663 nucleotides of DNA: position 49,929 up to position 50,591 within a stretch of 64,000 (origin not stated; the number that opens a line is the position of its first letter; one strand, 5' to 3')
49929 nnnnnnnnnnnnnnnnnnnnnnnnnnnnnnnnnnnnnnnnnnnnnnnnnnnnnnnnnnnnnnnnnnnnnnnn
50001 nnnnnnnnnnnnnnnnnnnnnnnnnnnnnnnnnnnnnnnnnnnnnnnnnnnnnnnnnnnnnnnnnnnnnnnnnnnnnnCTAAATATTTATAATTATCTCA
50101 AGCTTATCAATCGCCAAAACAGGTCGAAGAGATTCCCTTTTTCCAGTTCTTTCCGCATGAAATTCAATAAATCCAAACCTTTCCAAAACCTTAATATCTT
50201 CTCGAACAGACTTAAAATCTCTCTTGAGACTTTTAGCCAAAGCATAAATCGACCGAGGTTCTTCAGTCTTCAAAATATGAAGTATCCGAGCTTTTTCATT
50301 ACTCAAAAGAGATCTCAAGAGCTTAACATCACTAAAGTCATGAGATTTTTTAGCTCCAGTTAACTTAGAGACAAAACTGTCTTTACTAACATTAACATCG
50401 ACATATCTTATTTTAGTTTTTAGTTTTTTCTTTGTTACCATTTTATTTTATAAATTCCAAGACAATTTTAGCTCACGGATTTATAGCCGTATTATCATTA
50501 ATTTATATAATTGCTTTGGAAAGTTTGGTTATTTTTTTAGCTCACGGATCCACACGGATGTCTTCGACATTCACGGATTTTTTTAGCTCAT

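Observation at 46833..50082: Second cluster of four class-III (K-K-A/G|Q) pilin-like genes directly downstream of the duplicated module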

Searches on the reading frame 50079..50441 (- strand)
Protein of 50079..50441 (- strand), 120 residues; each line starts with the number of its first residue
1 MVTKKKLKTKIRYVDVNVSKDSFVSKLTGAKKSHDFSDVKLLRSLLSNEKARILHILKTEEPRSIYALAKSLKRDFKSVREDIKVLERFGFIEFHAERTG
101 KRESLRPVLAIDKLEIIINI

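Call 7: search_protein_families(library=pfam, max_evalue=0.001, proteins=[window:50079-50441:-])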
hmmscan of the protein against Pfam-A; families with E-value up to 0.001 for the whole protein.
window:50079-50441:- (120 aa): 2 families
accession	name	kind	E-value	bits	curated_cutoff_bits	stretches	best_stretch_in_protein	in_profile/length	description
PF25212.1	HVO_A0114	-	1.2e-17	63.9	27.6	1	33-113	7-83/84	HVO_A0114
PF08279.18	HTH_11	-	0.00011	22.4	25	1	52-97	4-49/55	HTH domain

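Call 93: search_protein_families(library=ncbifam, max_evalue=0.01, proteins=[window:50079-50441:-])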
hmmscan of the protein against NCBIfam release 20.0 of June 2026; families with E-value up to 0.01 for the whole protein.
window:50079-50441:- (120 aa): 2 families
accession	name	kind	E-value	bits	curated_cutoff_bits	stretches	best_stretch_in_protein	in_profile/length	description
NF053602.1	Phr_regulator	exception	0.00013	21.6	320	1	42-99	5-62/191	heat shock transcription regulator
TIGR01884.1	cas_HTH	subfamily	0.00081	18.8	60.2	1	39-97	133-191/202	CRISPR-associated CARF protein Csa3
